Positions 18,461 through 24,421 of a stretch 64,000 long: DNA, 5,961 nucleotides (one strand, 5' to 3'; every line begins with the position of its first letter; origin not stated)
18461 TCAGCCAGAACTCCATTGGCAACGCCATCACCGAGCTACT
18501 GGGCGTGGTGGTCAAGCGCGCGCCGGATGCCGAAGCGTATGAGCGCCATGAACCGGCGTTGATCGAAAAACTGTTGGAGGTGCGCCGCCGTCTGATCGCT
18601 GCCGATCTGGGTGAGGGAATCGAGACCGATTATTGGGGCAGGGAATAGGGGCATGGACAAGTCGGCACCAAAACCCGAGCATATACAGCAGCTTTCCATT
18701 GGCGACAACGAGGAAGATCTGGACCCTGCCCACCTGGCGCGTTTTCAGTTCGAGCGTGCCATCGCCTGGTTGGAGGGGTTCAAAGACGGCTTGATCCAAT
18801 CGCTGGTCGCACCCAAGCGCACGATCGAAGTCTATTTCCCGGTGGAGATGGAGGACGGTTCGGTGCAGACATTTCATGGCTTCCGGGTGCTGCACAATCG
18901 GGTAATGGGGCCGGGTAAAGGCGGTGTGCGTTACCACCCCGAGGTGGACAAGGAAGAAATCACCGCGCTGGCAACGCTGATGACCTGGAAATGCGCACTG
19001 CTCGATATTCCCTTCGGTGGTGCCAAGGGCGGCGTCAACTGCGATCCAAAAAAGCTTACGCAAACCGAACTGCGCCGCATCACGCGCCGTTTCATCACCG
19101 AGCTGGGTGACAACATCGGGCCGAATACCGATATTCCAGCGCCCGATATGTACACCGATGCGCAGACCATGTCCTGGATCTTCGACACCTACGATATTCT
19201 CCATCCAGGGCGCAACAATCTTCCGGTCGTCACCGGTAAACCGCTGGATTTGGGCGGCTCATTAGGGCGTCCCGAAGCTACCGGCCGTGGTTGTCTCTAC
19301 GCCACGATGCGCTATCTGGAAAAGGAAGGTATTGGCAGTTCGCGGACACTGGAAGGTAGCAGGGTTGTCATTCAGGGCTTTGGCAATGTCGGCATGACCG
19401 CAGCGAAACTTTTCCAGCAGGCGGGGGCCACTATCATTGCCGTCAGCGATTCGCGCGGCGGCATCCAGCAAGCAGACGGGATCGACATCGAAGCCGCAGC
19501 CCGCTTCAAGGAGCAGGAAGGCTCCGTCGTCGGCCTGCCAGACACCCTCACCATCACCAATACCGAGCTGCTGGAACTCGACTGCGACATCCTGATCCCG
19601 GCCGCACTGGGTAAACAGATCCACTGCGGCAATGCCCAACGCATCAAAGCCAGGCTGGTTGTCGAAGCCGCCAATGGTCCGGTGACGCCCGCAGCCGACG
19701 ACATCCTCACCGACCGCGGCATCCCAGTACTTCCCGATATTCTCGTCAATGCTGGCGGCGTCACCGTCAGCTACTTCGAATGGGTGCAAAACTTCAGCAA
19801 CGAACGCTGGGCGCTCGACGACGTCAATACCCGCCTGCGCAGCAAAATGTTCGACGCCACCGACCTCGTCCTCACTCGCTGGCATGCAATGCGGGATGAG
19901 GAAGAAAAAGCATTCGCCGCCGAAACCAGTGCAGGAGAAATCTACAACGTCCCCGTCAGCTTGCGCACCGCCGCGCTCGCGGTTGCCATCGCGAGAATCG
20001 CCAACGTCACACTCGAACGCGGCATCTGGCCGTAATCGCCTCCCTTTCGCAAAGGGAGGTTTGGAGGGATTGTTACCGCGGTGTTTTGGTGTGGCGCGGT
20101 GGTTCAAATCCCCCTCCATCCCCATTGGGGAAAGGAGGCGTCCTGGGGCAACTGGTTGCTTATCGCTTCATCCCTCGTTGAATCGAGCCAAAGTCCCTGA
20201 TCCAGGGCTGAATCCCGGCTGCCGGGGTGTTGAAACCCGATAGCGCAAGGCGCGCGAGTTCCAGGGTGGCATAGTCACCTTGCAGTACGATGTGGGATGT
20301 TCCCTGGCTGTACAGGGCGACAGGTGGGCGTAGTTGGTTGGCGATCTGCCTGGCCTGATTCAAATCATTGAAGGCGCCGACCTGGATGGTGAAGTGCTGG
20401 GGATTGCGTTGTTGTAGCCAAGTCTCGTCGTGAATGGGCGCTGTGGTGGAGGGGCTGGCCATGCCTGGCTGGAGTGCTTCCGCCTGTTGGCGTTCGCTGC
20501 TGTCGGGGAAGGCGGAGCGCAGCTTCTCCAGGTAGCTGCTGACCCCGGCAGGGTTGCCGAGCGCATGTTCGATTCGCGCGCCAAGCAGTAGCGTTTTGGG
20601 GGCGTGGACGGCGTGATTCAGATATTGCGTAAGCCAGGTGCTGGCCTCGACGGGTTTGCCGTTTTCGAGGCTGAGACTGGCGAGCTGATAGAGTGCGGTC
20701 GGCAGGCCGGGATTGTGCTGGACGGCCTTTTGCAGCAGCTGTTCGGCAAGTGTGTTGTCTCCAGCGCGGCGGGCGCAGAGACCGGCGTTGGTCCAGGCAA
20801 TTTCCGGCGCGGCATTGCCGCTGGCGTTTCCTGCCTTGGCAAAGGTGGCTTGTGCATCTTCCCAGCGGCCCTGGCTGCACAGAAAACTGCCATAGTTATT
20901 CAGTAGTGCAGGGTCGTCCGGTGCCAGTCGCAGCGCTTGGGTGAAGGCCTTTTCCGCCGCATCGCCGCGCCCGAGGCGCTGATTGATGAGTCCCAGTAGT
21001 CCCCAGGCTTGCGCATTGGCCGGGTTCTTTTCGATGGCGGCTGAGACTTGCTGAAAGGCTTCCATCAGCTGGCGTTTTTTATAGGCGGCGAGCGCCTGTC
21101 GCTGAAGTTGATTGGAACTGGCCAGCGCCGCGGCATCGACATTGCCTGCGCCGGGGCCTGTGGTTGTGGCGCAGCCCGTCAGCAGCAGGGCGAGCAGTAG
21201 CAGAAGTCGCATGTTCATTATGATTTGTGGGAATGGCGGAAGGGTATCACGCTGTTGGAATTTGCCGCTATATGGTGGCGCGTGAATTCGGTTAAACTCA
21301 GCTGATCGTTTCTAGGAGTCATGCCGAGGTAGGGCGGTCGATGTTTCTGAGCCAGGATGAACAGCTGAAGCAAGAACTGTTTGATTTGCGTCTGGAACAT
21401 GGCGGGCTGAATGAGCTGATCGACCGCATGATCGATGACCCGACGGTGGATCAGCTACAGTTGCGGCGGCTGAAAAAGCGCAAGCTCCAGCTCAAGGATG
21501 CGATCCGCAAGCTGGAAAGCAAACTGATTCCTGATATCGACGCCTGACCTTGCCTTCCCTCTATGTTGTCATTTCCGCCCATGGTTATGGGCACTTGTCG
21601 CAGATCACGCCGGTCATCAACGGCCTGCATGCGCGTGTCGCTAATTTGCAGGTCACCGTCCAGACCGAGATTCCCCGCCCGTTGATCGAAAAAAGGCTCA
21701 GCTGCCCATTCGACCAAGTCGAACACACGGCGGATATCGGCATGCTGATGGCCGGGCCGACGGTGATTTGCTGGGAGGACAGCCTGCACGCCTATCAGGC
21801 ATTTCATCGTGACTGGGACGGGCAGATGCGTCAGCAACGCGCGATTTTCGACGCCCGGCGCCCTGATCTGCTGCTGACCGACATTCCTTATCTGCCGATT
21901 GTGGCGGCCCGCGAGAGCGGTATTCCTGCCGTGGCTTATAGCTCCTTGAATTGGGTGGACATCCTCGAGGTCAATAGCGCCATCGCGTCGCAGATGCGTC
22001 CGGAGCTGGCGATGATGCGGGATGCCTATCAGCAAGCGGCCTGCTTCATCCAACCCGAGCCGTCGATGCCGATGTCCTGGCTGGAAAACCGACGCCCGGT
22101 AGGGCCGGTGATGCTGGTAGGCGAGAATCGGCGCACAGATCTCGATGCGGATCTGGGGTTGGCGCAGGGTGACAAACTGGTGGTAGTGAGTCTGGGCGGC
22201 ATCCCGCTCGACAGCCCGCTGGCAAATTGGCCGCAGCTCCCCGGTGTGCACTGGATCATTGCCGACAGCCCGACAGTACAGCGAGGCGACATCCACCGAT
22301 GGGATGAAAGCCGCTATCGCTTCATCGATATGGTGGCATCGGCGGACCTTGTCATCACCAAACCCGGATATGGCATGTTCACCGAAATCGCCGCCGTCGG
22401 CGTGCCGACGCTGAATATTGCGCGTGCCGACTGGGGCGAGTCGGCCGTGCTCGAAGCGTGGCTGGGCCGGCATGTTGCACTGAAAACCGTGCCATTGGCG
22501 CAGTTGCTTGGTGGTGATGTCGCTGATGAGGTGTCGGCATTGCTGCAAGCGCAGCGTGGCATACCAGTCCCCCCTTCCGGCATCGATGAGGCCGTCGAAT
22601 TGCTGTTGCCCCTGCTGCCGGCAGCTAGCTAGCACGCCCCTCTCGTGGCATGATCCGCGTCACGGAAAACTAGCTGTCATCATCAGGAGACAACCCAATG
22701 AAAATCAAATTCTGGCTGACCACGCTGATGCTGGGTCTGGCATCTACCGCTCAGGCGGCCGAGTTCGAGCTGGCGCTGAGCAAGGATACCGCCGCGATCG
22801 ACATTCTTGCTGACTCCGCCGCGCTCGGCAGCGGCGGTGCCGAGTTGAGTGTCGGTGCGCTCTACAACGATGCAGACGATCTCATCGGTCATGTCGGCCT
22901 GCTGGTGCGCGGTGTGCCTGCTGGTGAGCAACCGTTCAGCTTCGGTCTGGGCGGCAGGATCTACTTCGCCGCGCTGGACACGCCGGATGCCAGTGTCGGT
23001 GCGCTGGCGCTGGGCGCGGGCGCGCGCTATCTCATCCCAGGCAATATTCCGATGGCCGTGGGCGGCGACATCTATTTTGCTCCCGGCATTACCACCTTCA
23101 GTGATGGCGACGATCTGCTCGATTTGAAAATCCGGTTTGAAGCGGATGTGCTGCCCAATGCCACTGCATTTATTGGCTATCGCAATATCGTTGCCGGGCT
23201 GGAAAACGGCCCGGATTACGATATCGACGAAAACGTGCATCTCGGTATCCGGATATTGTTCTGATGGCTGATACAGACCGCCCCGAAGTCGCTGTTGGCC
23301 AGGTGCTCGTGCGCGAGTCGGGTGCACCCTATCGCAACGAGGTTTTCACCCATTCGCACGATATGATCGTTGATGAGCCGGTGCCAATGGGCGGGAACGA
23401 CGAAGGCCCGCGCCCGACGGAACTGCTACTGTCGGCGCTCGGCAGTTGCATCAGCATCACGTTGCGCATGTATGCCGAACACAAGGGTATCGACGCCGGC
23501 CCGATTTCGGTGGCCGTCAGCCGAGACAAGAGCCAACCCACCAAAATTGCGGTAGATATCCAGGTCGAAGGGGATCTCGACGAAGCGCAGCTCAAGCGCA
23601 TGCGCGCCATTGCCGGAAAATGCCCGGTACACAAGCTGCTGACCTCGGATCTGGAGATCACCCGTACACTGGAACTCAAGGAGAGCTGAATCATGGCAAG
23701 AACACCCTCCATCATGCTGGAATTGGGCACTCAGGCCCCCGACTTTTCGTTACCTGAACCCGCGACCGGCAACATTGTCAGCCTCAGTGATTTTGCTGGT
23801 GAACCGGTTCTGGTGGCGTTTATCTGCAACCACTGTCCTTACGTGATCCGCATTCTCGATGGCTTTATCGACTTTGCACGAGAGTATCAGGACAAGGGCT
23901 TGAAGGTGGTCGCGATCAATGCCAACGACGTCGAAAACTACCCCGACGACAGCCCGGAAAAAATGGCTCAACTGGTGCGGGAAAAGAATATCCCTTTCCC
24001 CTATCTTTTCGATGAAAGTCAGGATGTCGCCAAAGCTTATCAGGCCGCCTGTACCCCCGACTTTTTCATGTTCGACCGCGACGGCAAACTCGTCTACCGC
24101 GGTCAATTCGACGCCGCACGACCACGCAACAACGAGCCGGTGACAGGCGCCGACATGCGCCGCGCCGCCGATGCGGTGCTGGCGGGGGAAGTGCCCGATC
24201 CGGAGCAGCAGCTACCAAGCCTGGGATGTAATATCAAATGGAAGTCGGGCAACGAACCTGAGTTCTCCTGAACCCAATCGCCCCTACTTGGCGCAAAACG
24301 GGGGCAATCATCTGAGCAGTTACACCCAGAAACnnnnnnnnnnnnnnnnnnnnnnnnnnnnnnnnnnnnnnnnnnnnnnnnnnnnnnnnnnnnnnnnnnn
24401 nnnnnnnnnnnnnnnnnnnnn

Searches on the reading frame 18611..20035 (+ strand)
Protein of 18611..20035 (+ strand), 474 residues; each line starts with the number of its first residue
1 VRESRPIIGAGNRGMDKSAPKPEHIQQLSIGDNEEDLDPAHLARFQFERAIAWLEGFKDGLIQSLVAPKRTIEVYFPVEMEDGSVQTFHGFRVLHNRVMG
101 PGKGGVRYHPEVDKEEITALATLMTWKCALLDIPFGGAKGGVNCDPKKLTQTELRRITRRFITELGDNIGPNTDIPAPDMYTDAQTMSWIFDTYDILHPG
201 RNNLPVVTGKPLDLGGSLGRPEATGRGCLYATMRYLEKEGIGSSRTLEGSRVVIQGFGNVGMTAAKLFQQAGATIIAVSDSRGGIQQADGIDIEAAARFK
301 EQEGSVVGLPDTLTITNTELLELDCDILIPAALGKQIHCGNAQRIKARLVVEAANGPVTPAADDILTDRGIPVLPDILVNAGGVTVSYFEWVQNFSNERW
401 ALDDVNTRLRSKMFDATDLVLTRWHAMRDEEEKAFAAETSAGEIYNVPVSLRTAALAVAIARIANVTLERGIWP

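Call 84: search_protein_families(library=pfam, proteins=[window:18611-20035:+], max_evalue=0.00001)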
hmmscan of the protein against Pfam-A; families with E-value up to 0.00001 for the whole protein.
window:18611-20035:+ (474 aa): 2 families
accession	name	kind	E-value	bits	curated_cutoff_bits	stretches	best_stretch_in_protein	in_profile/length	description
PF00208.27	ELFV_dehydrog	-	1.7e-70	237.9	23.4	1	215-471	1-241/241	Glutamate/Leucine/Phenylalanine/Valine dehydrogenase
PF02812.23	ELFV_dehydrog_N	-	1.5e-55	186.8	25.3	1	68-195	1-128/129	Glu/Leu/Phe/Val dehydrogenase, dimerisation domain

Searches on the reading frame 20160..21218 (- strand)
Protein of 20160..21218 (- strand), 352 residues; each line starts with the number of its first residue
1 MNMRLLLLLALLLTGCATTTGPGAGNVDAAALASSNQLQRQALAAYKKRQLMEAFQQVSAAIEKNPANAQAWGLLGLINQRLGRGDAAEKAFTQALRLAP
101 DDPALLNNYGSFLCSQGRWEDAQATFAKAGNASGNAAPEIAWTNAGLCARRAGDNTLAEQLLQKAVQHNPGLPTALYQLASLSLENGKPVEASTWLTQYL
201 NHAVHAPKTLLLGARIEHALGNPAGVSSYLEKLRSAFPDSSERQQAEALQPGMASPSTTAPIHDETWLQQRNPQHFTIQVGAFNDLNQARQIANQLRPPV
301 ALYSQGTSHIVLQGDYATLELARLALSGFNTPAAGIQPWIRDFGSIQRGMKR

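Call 84: search_protein_families(library=pfam, proteins=[window:20160-21218:-], max_evalue=0.00001)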
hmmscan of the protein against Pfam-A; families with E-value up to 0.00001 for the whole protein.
window:20160-21218:- (352 aa): 15 families
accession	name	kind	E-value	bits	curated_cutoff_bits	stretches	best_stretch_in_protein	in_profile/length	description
PF14559.12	TPR_19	-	2.6e-19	69.8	25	2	83-135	5-57/68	Tetratricopeptide repeat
PF13432.12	TPR_16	-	2.3e-18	66.7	32.7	2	41-103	3-65/65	Tetratricopeptide repeat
PF07719.23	TPR_2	-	1.3e-16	59.7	27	0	69-102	1-34/34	Tetratricopeptide repeat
PF13428.12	TPR_14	-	1.6e-15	56.5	23.5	0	70-110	2-42/44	Tetratricopeptide repeat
PF13431.12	TPR_17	-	3.1e-15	55.5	24.4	0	91-124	1-34/34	Tetratricopeptide repeat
PF00515.34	TPR_1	-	1.1e-13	50.7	27.8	0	69-102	1-34/34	Tetratricopeptide repeat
PF23914.1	TPR_CcmH_CycH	-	6.5e-12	46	42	1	46-121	27-102/158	Cytochrome c-type biogenesis protein H TPR domain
PF13424.12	TPR_12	-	1.2e-11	45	30.1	0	104-166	4-72/77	Tetratricopeptide repeat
PF13181.12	TPR_8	-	2.2e-10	40.3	25.7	0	69-102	1-34/34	Tetratricopeptide repeat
PF13176.12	TPR_7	-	1.9e-09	37.3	27.9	0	71-102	1-32/36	Tetratricopeptide repeat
PF05036.18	SPOR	-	5.2e-09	36.7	21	1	273-341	2-75/76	SPOR domain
PF13371.12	TPR_9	-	8.6e-07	29.3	35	0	51-104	11-64/73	Tetratricopeptide repeat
PF13414.12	TPR_11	-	1.3e-06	28.4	26.8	0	46-83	5-42/42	TPR repeat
PF12895.13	ANAPC3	-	1.4e-06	28.9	27.2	0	158-222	8-71/82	Anaphase-promoting complex, cyclosome, subunit 3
PF13429.12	TPR_15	-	2.2e-06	27.7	26.2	0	42-118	116-195/280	Tetratricopeptide repeat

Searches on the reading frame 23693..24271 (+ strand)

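Call 84: search_protein_families(library=pfam, proteins=[window:23693-24271:+], max_evalue=0.00001)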
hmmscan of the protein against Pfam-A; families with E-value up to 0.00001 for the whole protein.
window:23693-24271:+ (192 aa): 2 families
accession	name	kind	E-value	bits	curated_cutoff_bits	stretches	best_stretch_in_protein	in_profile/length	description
PF00578.27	AhpC-TSA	-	1.9e-26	92.9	26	1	12-135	2-123/124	AhpC/TSA family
PF08534.16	Redoxin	-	4.7e-23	82.1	26.6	1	12-141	3-136/148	Redoxin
